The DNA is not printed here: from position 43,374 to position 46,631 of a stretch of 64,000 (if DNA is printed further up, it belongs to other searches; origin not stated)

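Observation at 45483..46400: Twelve near-identical 63-bp repeats encode a coiled coil at the C-terminus of a GT8-GT2 polymerase-like enzyme: candidate variable molecular ruler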

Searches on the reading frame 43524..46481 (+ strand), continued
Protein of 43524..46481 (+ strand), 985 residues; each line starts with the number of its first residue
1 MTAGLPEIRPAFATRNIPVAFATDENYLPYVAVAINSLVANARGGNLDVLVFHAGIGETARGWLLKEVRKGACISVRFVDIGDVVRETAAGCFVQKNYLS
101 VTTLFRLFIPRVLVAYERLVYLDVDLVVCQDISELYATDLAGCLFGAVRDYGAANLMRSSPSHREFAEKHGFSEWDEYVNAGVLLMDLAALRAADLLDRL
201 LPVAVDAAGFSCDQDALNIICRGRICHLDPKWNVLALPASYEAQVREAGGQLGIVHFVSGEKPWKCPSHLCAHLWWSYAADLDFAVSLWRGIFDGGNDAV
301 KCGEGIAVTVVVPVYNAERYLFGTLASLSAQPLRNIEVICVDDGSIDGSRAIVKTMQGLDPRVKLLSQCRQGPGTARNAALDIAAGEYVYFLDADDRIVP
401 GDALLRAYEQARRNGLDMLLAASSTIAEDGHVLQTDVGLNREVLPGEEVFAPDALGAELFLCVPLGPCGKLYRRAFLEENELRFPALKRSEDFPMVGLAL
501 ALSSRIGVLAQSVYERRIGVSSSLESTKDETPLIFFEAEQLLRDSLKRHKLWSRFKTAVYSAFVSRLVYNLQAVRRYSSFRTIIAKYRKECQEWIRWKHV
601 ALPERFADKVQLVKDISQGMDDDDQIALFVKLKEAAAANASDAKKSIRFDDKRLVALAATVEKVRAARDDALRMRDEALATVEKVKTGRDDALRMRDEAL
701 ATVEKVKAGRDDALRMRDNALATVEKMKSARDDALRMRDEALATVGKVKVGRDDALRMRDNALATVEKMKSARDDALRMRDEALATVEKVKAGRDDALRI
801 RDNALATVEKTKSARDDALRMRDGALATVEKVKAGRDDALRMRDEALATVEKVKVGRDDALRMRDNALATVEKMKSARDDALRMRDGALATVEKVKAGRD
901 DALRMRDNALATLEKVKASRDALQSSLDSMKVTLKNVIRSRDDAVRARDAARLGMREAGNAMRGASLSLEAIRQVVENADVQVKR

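Call 42: fold_search(model_id=the predicted structure, library=pdb)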
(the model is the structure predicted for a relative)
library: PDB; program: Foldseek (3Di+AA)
matches with E <= 10: 1418; with E <= 0.001: 403
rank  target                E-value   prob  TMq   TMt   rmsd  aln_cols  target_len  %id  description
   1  2z86_B                8.8e-21  1.00  0.21  0.34  24.9       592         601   16  Crystal structure of chondroitin polymerase from Escherichia coli strain K4 (K4CP) complexed with UDP-GlcUA and UDP (released 2008-09-16)
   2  6u4b                  1.4e-19  1.00  0.26  0.43   4.0       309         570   22  WbbM bifunctional glycosytransferase apo structure (released 2020-01-22)
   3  7zvj_A                1.5e-18  1.00  0.20  0.33  16.2       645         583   13  Homodimeric structure of LARGE1 (released 2022-11-30)
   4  7zvj_B                1.5e-18  1.00  0.20  0.32  16.4       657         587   14  Homodimeric structure of LARGE1 (released 2022-11-30)
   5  2z87_A                1.6e-18  1.00  0.21  0.33  24.8       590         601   16  Crystal structure of chondroitin polymerase from Escherichia coli strain K4 (K4CP) complexed with UDP-GalNAc and UDP (released 2008-09-16)
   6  2z87_B                1.8e-18  1.00  0.21  0.33  24.8       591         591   16  Crystal structure of chondroitin polymerase from Escherichia coli strain K4 (K4CP) complexed with UDP-GalNAc and UDP (released 2008-09-16)
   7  2z86_D                2.0e-18  1.00  0.21  0.34  25.2       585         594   16  Crystal structure of chondroitin polymerase from Escherichia coli strain K4 (K4CP) complexed with UDP-GlcUA and UDP (released 2008-09-16)
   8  2z86_A                4.9e-18  1.00  0.21  0.35  24.5       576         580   16  Crystal structure of chondroitin polymerase from Escherichia coli strain K4 (K4CP) complexed with UDP-GlcUA and UDP (released 2008-09-16)
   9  9e1t_A                6.8e-18  1.00  0.22  0.34  16.8       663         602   14  CryoEM structure of LARGE1 bound to UDP-GlcA (released 2025-02-12)
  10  2z86_C                1.2e-17  1.00  0.22  0.34  25.4       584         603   16  Crystal structure of chondroitin polymerase from Escherichia coli strain K4 (K4CP) complexed with UDP-GlcUA and UDP (released 2008-09-16)
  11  7ui6_A                3.0e-17  1.00  0.23  0.36  17.2       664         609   14  CryoEM structure of LARGE1 from C1 reconstruction (released 2023-03-08)
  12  1g9r                  3.5e-17  1.00  0.23  0.77   3.4       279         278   24  CRYSTAL STRUCTURE OF GALACTOSYLTRANSFERASE LGTC IN COMPLEX WITH MN AND UDP-2F-GALACTOSE (released 2001-02-14)
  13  7ui7_A                4.1e-17  1.00  0.23  0.36  16.9       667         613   14  CryoEM structure of LARGE1 from C2 reconstruction (released 2023-03-08)
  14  1ss9                  5.4e-17  1.00  0.24  0.77   3.2       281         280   23  Crystal Structural Analysis of Active Site Mutant Q189E of LgtC (released 2004-09-21)
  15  5tzk                  3.3e-16  1.00  0.19  0.53  10.5       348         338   24  Crystal structure of S. aureus TarS 1-349 in complex with UDP (released 2017-01-04)
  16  5hea_A                4.5e-16  1.00  0.23  0.73   5.7       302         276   22  CgT structure in hexamer (released 2016-08-31)
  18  5tz8_A                1.6e-15  1.00  0.20  0.33  10.5       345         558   25  Crystal structure of S. aureus TarS (released 2017-01-04)
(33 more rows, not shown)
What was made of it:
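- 43578..44318 (+): GT8 (retaining GT-A) domain, residues 19-265; family-invariant D123 and D125. Foldseek match to LgtC, TM-score 0.77 normalised to the target (call 42).
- On Bifunctional dual-GT-A glycan polymerases (WbbM, K4CP, LARGE1 type): Foldseek top hits are K4CP, WbbM and LARGE1 (call 42).
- Closest known: Dual-GT-A co-polymerases K4CP. Same: Two GT-A domains in tandem; best whole-model Foldseek matches (E 9e-21 and 1.5e-18, call 42).
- Polymerase-like head: the top Foldseek matches are the dual-GT polymerases K4CP, WbbM and LARGE1 (call 42). The head has the two-GT-A layout of alternating co-polymerases (call 42).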

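Call 43: find_encoding_contigs(protein=P0015, flank=10000, max_places=1)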
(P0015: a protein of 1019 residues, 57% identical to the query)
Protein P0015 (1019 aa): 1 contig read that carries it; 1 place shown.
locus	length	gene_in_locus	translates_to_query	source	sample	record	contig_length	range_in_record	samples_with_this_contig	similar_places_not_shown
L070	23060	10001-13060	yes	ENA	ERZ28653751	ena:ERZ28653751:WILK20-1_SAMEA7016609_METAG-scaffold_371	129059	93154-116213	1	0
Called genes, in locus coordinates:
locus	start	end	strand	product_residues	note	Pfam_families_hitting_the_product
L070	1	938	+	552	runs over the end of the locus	PF00083:Sugar_tr, PF07690:MFS_1, PF00083:Sugar_tr, PF07690:MFS_1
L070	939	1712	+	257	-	PF00753:Lactamase_B, PF23023:Anti-Pycsar_Apyc1, PF12706:Lactamase_B_2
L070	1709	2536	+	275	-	-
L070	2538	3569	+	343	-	PF00814:TsaD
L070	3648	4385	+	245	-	-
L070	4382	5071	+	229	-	-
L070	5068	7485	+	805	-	PF13439:Glyco_transf_4, PF13579:Glyco_trans_4_4, PF20706:GT4-conflict, PF00534:Glycos_transf_1, PF13692:Glyco_trans_1_4, PF02397:Bac_transf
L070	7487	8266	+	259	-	PF01061:ABC2_membrane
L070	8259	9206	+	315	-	PF00005:ABC_tran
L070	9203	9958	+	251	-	PF03721:UDPG_MGDP_dh_N (faint), PF00984:UDPG_MGDP_dh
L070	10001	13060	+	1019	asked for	PF01501:Glyco_transf_8, PF18404:Glyco_transf_24 (weak), PF00535:Glycos_transf_2, PF10111:Glyco_tranf_2_2, PF13641:Glyco_tranf_2_3, PF11506:DUF3217 (faint), PF08614:ATG16 (faint), PF25541:TBCA_PH (faint)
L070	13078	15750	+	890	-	PF00535:Glycos_transf_2, PF10111:Glyco_tranf_2_2, PF13641:Glyco_tranf_2_3 (weak), PF13439:Glyco_transf_4, PF13579:Glyco_trans_4_4, PF20706:GT4-conflict (weak), PF00534:Glycos_transf_1, PF13692:Glyco_trans_1_4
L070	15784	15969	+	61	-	-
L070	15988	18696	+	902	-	-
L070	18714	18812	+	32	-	-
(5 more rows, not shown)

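Call 44: find_encoding_contigs(protein=P0012, flank=10000, max_places=1)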
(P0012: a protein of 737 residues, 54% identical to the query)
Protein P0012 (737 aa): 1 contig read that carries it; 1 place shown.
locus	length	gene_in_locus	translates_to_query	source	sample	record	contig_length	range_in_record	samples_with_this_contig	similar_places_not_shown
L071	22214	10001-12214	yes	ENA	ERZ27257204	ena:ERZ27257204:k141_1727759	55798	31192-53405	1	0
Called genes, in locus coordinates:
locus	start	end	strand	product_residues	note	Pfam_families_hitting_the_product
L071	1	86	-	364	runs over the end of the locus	PF00712:DNA_pol3_beta, PF02767:DNA_pol3_beta_2, PF02768:DNA_pol3_beta_3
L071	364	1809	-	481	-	PF00308:Bac_DnaA, PF13401:AAA_22 (faint), PF00004:AAA (weak), PF01695:IstB_IS21, PF08299:Bac_DnaA_C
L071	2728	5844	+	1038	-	PF01134:GIDA, PF12831:FAD_oxidored (weak), PF01134:GIDA, PF13932:SAM_GIDA_C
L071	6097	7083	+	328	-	PF13593:SBF_like, PF03547:Mem_trans (weak), PF01758:SBF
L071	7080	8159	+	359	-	PF01035:DNA_binding_1, PF12464:Mac, PF00132:Hexapep, PF14602:Hexapep_2 (weak)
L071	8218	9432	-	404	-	PF00535:Glycos_transf_2, PF10111:Glyco_tranf_2_2, PF13641:Glyco_tranf_2_3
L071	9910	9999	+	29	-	-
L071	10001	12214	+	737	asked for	PF01501:Glyco_transf_8, PF00535:Glycos_transf_2, PF10111:Glyco_tranf_2_2, PF13641:Glyco_tranf_2_3 (weak)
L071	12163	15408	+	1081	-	PF01501:Glyco_transf_8, PF00535:Glycos_transf_2, PF10111:Glyco_tranf_2_2 (weak), PF13641:Glyco_tranf_2_3 (weak)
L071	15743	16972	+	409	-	PF12704:MacB_PCD, PF02687:FtsX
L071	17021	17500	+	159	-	PF02681:DUF212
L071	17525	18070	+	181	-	PF02545:Maf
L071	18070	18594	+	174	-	PF02677:QueH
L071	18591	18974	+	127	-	PF02152:FolB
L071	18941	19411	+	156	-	PF02464:CinA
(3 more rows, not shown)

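Call 45: find_encoding_contigs(protein=P0003, flank=10000, max_places=1)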
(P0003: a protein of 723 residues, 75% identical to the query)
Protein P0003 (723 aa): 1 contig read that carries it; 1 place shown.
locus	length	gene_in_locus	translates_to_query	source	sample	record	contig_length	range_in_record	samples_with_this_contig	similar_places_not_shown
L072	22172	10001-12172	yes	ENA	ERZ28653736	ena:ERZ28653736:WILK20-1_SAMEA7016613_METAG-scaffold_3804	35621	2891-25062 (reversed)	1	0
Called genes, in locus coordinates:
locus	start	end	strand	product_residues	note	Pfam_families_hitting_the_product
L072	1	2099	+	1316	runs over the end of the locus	PF03160:Calx-beta (faint)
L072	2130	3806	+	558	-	PF13290:CHB_HEX_C_1, PF13287:Fn3_assoc, PF13290:CHB_HEX_C_1, PF13287:Fn3_assoc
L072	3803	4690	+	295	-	PF13646:HEAT_2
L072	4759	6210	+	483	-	PF13727:CoA_binding_3 (weak), PF02397:Bac_transf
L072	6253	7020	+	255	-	PF01061:ABC2_membrane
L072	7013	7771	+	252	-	PF13304:AAA_21 (faint), PF00005:ABC_tran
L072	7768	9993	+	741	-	PF01501:Glyco_transf_8, PF00535:Glycos_transf_2, PF10111:Glyco_tranf_2_2, PF13641:Glyco_tranf_2_3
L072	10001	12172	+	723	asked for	PF01501:Glyco_transf_8, PF00535:Glycos_transf_2, PF10111:Glyco_tranf_2_2, PF13641:Glyco_tranf_2_3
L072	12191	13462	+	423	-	PF00535:Glycos_transf_2, PF10111:Glyco_tranf_2_2, PF13641:Glyco_tranf_2_3 (weak)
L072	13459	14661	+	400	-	PF00535:Glycos_transf_2, PF10111:Glyco_tranf_2_2, PF13641:Glyco_tranf_2_3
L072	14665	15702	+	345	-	-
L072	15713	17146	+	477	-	PF03062:MBOAT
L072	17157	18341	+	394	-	PF16822:ALGX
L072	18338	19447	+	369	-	PF00535:Glycos_transf_2, PF10111:Glyco_tranf_2_2 (weak), PF13641:Glyco_tranf_2_3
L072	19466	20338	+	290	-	PF00535:Glycos_transf_2, PF10111:Glyco_tranf_2_2, PF13641:Glyco_tranf_2_3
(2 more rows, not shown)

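Call 57: search_protein_families(library=ncbifam, proteins=[window:43524-46481:+], max_evalue=0.001)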
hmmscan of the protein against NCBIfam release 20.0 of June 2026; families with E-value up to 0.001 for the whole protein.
window:43524-46481:+ (985 aa): 19 families
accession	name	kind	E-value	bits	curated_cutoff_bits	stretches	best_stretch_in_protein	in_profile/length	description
NF007482.0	PRK10073.1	equivalog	1.5e-28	99.7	423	1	308-522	8-221/334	glycosyltransferase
NF047683.1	TeichurnBiosyTuaG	equivalog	3.5e-19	69.4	400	1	307-437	7-137/252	teichuronic acid biosynthesis protein TuaG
NF050050.1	ProtGlycPglI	equivalog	4.5e-16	59.1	500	1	308-432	4-127/306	GalNAc(5)-diNAcBac-PP-undecaprenol beta-1,3-glucosyltransferase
NF041875.1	EPS_EpsD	equivalog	3.6e-14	52.9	370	1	308-405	1-98/325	exopolysaccharide biosynthesis glycosyltransferase EpsD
TIGR03937.1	PgaC_IcaA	equivalog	5.3e-12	45.4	422.3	1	304-396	43-136/407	poly-beta-1,6-N-acetyl-D-glucosamine synthase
NF011718.0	PRK15171.1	equivalog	7e-12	45.1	461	1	14-265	25-273/337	lipopolysaccharide 3-alpha-galactosyltransferase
NF038302.1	EPS_HpsE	equivalog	5.2e-10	38.8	300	1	307-410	2-110/307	hormogonium polysaccharide biosynthesis glycosyltransferase HpsE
TIGR04283.1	glyco_like_mftF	equivalog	5.6e-10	39.2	182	1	309-402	2-88/221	TIGR04283 family arsenosugar biosynthesis glycosyltransferase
TIGR03111.1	glyc2_xrt_Gpos1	hypoth_equivalog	4e-09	35.8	363.95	1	306-405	49-150/439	TIGR03111 family XrtG-associated glycosyltransferase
NF045692.1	OglycostaseCruG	equivalog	1.8e-07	30.4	600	1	307-367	42-102/386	2'-O-glycosyltransferase CruG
NF011045.0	PRK14475.1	equivalog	7e-07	29.6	211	0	684-724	47-87/169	F0F1 ATP synthase subunit B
NF047588.1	GlcsyltransPgfSStrep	equivalog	9e-07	28.4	500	1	307-421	2-119/308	glycosyltransferase PgfS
NF053739.1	GlytfEpsEBac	equivalog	3.1e-06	26.4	450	1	308-398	3-95/265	glycosyltransferase EpsE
TIGR04009.1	wcaE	equivalog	3.8e-05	23.1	369.2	1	309-416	7-112/248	colanic acid biosynthesis glycosyltransferase WcaE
NF007453.0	PRK10018.1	equivalog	5.9e-05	22.9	382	1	308-401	8-102/280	colanic acid biosynthesis glycosyltransferase WcaA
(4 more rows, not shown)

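Call 60: find_encoding_contigs(protein=P0009, flank=8000, max_places=1)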
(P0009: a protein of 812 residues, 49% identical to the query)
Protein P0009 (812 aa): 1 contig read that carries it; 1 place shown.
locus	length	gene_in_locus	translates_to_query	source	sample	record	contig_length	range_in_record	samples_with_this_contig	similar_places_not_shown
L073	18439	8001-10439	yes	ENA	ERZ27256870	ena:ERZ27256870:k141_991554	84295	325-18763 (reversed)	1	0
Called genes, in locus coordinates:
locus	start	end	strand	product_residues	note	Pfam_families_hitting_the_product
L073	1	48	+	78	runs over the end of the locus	PF02609:Exonuc_VII_S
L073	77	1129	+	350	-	PF13589:HATPase_c_3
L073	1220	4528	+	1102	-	PF00930:DPPIV_N (faint), PF26549:Tricorn_N, PF26550:Tricorn_2nd, PF07676:PD40 (weak), PF14684:Tricorn_C1 (weak), PF13180:PDZ_2 (faint), PF17820:PDZ_6, PF03572:Peptidase_S41, +1 more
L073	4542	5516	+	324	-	PF08100:Dimerisation, PF00891:Methyltransf_2, PF13489:Methyltransf_23, PF13649:Methyltransf_25, PF08241:Methyltransf_11 (faint), PF08242:Methyltransf_12 (weak)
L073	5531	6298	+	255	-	PF01061:ABC2_membrane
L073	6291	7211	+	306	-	PF00005:ABC_tran, PF13304:AAA_21 (faint)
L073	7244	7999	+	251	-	PF03721:UDPG_MGDP_dh_N (faint), PF00984:UDPG_MGDP_dh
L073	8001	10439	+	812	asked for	PF01501:Glyco_transf_8, PF00535:Glycos_transf_2, PF10111:Glyco_tranf_2_2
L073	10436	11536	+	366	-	PF13450:NAD_binding_8, PF01593:Amino_oxidase (weak), PF03275:GLF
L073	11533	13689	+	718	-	PF00535:Glycos_transf_2, PF10111:Glyco_tranf_2_2 (weak), PF13641:Glyco_tranf_2_3, PF00535:Glycos_transf_2, PF10111:Glyco_tranf_2_2 (weak)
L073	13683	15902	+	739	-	-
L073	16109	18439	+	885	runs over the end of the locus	?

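Call 61: find_encoding_contigs(protein=P0014, flank=8000, max_places=1)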
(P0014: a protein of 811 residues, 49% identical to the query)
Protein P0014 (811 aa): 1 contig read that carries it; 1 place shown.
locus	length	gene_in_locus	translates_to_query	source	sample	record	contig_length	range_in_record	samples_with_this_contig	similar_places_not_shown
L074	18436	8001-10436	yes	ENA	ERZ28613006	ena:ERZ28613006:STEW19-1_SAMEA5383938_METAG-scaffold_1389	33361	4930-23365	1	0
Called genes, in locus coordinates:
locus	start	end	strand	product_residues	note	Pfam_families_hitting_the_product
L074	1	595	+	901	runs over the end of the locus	PF00580:UvrD-helicase, PF13245:AAA_19, PF13604:AAA_30 (faint), PF01443:Viral_helicase1 (faint), PF00580:UvrD-helicase, PF13361:UvrD_C, PF13538:UvrD_C_2 (faint), PF01396:Zn_ribbon_Top1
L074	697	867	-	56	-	-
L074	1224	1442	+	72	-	-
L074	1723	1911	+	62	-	-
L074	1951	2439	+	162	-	PF03852:Vsr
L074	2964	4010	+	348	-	-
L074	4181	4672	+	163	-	PF04073:tRNA_edit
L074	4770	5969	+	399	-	PF00144:Beta-lactamase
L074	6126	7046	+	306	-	PF01061:ABC2_membrane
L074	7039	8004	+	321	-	PF13304:AAA_21 (faint), PF13555:AAA_29 (weak), PF00005:ABC_tran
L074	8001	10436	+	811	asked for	PF01501:Glyco_transf_8, PF00535:Glycos_transf_2, PF10111:Glyco_tranf_2_2, PF13641:Glyco_tranf_2_3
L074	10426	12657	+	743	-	PF00535:Glycos_transf_2, PF10111:Glyco_tranf_2_2 (weak), PF13641:Glyco_tranf_2_3, PF13506:Glyco_transf_21 (weak), PF00535:Glycos_transf_2, PF10111:Glyco_tranf_2_2, PF13641:Glyco_tranf_2_3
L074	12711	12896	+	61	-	-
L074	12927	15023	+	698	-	-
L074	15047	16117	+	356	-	PF02776:TPP_enzyme_N, PF02775:TPP_enzyme_C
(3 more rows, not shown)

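Call 62: find_encoding_contigs(protein=P0054, flank=8000, max_places=1)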
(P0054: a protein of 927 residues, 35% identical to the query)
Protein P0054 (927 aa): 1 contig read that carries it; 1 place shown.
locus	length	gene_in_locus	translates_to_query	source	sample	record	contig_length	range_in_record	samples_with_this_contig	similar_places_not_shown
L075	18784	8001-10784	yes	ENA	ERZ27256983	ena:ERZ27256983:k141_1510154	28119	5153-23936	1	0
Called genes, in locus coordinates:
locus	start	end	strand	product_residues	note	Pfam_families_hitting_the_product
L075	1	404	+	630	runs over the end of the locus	PF02096:60KD_IMP, PF04464:Glyphos_transf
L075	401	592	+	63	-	-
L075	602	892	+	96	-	-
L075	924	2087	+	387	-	PF02776:TPP_enzyme_N, PF02775:TPP_enzyme_C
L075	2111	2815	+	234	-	PF00483:NTP_transferase, PF12804:NTP_transf_3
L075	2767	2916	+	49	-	-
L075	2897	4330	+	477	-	PF03062:MBOAT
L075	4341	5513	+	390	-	PF16822:ALGX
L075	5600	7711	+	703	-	-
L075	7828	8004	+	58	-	-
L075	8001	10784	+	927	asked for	PF01501:Glyco_transf_8, PF13641:Glyco_tranf_2_3, PF00535:Glycos_transf_2, PF10111:Glyco_tranf_2_2, PF24161:CCDC39 (faint), PF16331:TolA_bind_tri (faint), PF19220:Rod_CreS (faint), PF26022:CC_Liprin_beta (faint)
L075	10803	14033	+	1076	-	PF01501:Glyco_transf_8, PF00535:Glycos_transf_2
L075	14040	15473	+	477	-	PF03062:MBOAT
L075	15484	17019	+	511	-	PF16822:ALGX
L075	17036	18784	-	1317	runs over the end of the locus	PF13734:Inhibitor_I69, PF01640:Peptidase_C10, PF17210:SdrD_B (weak), PF18998:Flg_new_2 (faint), PF22904:NOMO1-like_2nd (weak), PF13620:CarboxypepD_reg, PF13715:CarbopepD_reg_2 (weak), PF09479:Flg_new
